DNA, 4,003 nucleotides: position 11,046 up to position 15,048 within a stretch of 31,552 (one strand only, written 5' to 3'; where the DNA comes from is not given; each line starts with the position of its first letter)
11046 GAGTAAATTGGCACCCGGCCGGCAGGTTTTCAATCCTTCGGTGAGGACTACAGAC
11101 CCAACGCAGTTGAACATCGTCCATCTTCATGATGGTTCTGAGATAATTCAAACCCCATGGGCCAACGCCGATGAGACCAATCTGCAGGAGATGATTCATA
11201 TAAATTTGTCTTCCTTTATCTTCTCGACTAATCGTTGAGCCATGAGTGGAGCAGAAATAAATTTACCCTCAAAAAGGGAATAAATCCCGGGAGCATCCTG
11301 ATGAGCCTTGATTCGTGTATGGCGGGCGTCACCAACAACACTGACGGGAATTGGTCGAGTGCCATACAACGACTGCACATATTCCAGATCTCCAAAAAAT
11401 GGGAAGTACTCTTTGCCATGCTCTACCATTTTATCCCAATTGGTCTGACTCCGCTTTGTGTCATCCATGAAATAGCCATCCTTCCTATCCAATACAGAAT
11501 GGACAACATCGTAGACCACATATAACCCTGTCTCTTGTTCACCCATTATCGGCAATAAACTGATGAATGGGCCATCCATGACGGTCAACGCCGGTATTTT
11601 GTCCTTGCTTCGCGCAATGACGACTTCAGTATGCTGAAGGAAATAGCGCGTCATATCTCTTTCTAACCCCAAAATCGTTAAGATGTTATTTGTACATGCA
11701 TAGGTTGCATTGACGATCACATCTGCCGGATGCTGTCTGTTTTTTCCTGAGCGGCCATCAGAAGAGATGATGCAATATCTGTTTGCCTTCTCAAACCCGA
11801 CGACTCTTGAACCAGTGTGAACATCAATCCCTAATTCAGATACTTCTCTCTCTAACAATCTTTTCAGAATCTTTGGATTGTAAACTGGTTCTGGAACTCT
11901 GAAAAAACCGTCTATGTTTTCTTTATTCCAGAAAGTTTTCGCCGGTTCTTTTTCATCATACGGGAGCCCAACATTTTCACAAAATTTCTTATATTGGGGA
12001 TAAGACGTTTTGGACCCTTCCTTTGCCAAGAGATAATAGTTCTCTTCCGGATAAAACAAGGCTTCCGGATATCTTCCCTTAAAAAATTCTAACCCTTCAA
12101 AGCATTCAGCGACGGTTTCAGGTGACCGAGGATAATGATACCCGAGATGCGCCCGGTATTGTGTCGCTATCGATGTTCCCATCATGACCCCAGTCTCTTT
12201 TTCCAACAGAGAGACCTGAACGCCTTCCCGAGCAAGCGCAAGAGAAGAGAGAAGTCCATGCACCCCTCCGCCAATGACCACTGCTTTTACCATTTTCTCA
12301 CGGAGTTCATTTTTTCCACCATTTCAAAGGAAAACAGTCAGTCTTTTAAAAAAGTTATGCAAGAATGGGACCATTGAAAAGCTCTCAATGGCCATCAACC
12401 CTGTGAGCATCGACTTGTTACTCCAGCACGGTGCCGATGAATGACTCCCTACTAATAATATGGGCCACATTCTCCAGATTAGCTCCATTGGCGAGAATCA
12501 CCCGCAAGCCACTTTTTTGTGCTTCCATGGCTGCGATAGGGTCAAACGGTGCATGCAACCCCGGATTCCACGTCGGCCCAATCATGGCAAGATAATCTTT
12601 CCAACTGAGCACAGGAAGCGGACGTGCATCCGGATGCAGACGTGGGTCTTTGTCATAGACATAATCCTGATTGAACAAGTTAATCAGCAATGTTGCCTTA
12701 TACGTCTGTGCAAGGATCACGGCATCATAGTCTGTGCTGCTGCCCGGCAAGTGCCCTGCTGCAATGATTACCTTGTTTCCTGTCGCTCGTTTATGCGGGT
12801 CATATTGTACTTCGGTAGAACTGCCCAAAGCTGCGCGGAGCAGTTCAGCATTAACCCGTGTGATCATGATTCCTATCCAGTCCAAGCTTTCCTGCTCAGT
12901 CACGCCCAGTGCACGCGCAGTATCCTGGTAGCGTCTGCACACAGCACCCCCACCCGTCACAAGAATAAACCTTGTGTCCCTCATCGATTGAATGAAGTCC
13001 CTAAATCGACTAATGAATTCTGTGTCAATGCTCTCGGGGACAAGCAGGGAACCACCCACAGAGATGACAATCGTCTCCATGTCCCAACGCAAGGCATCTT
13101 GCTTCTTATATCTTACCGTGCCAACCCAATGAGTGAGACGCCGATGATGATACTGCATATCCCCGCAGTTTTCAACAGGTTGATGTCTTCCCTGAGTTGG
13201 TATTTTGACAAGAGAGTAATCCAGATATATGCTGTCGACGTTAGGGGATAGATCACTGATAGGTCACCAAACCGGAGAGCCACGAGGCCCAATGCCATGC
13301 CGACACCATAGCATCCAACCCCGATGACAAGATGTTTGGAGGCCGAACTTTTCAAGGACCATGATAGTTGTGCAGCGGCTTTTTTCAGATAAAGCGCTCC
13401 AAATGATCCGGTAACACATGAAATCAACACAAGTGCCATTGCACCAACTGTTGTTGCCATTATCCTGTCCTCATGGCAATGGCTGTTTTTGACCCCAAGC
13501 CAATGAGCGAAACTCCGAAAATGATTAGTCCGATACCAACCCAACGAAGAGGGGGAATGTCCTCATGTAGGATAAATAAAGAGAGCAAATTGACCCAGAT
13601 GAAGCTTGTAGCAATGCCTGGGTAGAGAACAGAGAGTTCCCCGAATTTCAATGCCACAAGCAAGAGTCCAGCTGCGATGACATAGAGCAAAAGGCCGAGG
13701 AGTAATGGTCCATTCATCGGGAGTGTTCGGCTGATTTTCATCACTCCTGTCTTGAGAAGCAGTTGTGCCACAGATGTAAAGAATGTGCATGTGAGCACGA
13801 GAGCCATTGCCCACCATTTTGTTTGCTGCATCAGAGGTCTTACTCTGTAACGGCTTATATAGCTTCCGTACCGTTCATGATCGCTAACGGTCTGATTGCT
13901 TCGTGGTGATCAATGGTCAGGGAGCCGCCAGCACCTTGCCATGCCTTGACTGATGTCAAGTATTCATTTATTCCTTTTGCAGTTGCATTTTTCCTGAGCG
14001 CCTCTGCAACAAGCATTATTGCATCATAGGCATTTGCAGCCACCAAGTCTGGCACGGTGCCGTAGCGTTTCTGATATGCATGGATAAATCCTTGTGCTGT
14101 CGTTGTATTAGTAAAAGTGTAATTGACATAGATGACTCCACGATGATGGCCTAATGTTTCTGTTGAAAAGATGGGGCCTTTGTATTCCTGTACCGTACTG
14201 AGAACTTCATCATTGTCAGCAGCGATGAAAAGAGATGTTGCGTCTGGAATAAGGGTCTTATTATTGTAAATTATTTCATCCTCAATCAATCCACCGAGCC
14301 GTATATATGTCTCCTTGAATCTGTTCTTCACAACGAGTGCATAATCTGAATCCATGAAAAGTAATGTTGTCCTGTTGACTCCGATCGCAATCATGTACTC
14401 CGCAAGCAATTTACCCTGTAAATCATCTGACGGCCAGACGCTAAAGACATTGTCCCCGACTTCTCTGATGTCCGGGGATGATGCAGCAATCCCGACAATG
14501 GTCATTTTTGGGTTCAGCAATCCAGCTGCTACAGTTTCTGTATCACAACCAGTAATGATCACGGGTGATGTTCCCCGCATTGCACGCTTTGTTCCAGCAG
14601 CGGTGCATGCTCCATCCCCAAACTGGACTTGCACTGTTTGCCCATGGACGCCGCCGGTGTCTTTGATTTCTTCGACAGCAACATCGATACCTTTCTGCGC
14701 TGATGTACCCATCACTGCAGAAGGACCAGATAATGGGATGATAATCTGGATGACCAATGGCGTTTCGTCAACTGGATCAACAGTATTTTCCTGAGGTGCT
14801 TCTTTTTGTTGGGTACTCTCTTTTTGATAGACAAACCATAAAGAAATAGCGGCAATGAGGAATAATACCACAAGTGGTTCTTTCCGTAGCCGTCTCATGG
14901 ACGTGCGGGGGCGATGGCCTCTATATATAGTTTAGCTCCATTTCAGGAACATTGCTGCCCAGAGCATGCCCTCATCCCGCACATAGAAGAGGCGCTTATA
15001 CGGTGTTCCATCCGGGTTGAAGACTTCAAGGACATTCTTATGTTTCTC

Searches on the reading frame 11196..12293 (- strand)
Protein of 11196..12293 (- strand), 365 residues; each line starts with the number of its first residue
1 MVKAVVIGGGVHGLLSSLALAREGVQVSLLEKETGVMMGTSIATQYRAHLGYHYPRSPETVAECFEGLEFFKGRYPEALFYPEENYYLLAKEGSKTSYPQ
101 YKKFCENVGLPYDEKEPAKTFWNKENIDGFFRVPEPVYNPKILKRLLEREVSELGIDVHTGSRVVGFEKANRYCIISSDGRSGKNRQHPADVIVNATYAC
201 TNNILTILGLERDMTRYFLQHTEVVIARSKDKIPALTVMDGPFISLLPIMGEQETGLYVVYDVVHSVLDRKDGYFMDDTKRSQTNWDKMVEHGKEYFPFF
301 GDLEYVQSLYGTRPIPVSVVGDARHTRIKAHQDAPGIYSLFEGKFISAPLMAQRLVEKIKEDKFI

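Call 6: search_protein_families(library=pfam, proteins=[window:11196-12293:-], max_evalue=0.01)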
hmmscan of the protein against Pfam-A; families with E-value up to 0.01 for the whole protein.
window:11196-12293:- (365 aa): 8 families
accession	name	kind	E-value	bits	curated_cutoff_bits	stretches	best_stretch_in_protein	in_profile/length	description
PF01266.30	DAO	-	1e-20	75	27.9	1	4-356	2-351/353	FAD dependent oxidoreductase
PF12831.13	FAD_oxidored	-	8e-08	32.4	27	1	5-199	3-146/416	FAD dependent oxidoreductase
PF07992.20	Pyr_redox_2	-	1.3e-06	28.5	26.1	1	3-50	144-193/291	Pyridine nucleotide-disulphide oxidoreductase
PF00070.33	Pyr_redox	-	2.4e-06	28.4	22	0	3-45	1-45/82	Pyridine nucleotide-disulphide oxidoreductase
PF01494.25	FAD_binding_3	-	7.9e-05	22.5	22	1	2-34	2-34/349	FAD binding domain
PF13450.12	NAD_binding_8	-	0.00034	21.3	21.9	1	6-54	1-51/68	NAD(P)-binding Rossmann-like domain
PF03486.20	HI0933_like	-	0.00064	19.7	50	1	3-36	2-35/244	HI0933-like protein Rossmann domain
PF00890.30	FAD_binding_2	-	0.0046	16.6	20.4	1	4-37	2-35/414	FAD binding domain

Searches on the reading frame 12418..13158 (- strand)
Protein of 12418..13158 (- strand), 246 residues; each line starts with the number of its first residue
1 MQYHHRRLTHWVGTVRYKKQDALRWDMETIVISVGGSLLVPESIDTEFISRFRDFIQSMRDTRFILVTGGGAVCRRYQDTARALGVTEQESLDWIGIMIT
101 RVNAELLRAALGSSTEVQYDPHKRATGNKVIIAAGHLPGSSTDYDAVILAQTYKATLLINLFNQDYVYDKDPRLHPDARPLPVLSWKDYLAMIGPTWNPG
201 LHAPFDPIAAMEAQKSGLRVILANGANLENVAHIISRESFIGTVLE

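Call 12: search_protein_families(library=ncbifam, proteins=[window:12418-13158:-], max_evalue=0.00001)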
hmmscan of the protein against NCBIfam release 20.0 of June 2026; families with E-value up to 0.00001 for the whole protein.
window:12418-13158:- (246 aa): 4 families
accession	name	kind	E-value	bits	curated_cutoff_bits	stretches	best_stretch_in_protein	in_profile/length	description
TIGR02076.1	pyrH_arch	equivalog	7.6e-51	172.8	158.05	1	30-245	1-221/222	UMP kinase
TIGR02075.1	pyrH_bact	equivalog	3.6e-10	39.9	243.9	0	130-191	124-187/233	UMP kinase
NF040647.1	IPPK_Arch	equivalog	2e-08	33.8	120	0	147-244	159-258/259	isopentenyl phosphate kinase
TIGR01027.1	proB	equivalog_domain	7.9e-07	28.5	186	1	145-244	148-250/363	glutamate 5-kinase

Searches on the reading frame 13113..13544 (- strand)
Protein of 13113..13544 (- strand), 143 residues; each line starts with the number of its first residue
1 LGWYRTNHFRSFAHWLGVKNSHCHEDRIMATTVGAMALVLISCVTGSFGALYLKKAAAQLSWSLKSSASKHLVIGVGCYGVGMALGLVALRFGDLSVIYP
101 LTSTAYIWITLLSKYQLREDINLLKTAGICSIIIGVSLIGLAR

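Call 31: search_protein_families(library=pfam, proteins=[window:13113-13544:-], max_evalue=0.001)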
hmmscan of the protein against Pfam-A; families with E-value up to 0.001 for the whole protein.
window:13113-13544:- (143 aa): 1 family
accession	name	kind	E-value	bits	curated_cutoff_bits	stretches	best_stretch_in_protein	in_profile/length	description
PF00892.27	EamA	-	9.5e-08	32.8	28.2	1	28-140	23-134/135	EamA-like transporter family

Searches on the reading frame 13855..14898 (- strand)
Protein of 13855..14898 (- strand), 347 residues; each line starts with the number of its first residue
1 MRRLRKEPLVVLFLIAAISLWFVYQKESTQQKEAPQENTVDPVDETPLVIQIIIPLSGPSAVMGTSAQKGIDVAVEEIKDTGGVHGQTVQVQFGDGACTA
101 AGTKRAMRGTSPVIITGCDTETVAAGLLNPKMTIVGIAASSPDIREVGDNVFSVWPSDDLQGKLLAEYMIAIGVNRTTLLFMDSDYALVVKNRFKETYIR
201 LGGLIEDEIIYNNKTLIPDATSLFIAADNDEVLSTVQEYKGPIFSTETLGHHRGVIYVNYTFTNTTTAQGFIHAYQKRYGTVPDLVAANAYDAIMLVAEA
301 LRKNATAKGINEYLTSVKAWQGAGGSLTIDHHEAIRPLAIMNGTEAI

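Call 12: search_protein_families(library=ncbifam, proteins=[window:13855-14898:-], max_evalue=0.00001)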
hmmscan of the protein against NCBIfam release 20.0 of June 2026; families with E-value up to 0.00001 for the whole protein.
window:13855-14898:- (347 aa): 1 family
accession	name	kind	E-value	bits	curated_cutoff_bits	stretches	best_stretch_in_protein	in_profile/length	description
NF011933.0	PRK15404.1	subfamily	4.3e-07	29.3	477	1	48-171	27-158/370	high-affinity branched-chain amino acid ABC transporter substrate-binding protein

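Call 31: search_protein_families(library=pfam, proteins=[window:13855-14898:-], max_evalue=0.001)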
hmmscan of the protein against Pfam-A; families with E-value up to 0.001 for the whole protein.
window:13855-14898:- (347 aa): 3 families
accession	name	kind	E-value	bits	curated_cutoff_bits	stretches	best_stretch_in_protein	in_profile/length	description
PF13458.12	Peripla_BP_6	-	1e-22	81.7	31.7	2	50-209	4-170/343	Periplasmic binding protein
PF01094.35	ANF_receptor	-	8.6e-09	35.3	25.4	1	70-212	5-157/353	Receptor family ligand binding region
PF13433.12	Peripla_BP_5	-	5.7e-07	29.4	27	0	50-101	3-54/363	Periplasmic binding protein domain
